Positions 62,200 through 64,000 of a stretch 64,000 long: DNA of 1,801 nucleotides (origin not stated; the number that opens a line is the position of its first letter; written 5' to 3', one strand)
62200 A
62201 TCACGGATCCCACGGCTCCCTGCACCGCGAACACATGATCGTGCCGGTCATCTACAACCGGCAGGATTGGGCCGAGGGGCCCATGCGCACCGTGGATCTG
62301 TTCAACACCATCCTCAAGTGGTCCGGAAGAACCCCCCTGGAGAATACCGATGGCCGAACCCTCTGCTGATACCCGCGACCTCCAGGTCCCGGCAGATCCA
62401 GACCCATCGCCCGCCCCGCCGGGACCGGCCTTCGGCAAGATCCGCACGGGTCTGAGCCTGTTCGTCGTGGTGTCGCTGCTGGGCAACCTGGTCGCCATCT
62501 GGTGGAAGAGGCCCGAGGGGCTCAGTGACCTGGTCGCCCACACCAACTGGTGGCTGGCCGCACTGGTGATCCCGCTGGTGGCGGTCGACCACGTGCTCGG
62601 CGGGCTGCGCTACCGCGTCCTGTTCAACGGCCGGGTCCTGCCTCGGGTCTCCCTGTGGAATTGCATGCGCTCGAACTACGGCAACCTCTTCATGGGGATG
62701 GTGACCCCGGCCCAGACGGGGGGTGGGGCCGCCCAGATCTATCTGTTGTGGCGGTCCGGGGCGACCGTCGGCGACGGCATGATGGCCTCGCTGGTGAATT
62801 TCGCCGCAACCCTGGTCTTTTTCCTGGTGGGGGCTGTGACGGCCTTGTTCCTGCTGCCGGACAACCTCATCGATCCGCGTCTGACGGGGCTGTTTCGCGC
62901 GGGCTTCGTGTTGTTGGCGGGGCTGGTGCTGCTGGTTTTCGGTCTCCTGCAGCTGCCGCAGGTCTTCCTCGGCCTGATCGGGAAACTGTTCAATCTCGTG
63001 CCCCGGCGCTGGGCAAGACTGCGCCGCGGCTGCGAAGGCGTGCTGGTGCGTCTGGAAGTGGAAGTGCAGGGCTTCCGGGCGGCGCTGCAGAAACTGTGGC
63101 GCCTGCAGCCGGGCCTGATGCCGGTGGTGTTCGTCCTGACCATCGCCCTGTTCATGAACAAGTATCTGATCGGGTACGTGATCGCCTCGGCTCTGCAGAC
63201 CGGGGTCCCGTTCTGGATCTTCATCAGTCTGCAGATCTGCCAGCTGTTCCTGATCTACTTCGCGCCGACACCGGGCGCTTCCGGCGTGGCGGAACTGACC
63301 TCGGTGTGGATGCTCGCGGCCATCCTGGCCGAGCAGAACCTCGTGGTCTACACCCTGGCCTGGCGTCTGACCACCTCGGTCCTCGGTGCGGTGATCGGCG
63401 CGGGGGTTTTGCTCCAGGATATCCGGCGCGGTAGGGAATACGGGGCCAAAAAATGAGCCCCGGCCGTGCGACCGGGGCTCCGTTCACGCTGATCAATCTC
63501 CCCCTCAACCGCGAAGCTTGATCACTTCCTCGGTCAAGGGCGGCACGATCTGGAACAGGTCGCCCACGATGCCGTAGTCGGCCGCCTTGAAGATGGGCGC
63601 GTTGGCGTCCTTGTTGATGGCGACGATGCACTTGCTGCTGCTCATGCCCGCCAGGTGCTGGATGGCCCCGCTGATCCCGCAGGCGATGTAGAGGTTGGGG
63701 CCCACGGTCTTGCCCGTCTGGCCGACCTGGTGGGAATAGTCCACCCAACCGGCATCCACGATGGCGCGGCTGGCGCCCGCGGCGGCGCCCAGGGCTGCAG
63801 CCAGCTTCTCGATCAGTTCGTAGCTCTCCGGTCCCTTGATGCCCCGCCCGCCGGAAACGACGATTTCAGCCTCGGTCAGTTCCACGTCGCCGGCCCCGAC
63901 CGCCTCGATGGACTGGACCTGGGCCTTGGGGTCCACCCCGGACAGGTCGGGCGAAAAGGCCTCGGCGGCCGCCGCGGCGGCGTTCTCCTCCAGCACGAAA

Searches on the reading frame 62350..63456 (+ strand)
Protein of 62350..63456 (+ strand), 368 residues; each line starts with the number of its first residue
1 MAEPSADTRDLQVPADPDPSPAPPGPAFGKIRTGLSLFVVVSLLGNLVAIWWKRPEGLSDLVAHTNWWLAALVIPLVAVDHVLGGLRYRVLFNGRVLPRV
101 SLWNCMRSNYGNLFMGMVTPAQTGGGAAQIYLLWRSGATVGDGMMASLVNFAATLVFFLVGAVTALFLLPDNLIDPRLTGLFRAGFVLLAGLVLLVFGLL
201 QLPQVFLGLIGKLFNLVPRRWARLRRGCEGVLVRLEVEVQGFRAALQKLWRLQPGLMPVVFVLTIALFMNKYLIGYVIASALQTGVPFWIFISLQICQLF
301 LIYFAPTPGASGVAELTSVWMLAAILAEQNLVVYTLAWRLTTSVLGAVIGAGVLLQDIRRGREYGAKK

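Call 61: search_protein_families(library=pfam, proteins=[window:62350-63456:+], max_evalue=0.001)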
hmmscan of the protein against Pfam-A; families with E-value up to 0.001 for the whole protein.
window:62350-63456:+ (368 aa): 1 family
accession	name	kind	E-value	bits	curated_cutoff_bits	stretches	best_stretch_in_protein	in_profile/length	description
PF03706.18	LPG_synthase_TM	-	2.3e-25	90.1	33.4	1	41-350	3-302/302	Lysylphosphatidylglycerol synthase TM region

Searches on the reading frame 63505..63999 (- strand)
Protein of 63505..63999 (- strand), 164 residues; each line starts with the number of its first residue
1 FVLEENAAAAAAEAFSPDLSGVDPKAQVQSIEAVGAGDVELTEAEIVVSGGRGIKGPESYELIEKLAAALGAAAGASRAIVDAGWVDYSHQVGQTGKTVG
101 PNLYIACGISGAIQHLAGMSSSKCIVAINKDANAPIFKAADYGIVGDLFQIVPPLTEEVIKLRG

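Call 61: search_protein_families(library=pfam, proteins=[window:63505-63999:-], max_evalue=0.001)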
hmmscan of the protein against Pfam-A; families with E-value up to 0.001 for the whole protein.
window:63505-63999:- (164 aa): 1 family
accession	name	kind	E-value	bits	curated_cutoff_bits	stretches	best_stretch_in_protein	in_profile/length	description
PF00766.25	ETF_alpha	-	1.2e-37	128.1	27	1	40-120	1-81/81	Electron transfer flavoprotein FAD-binding domain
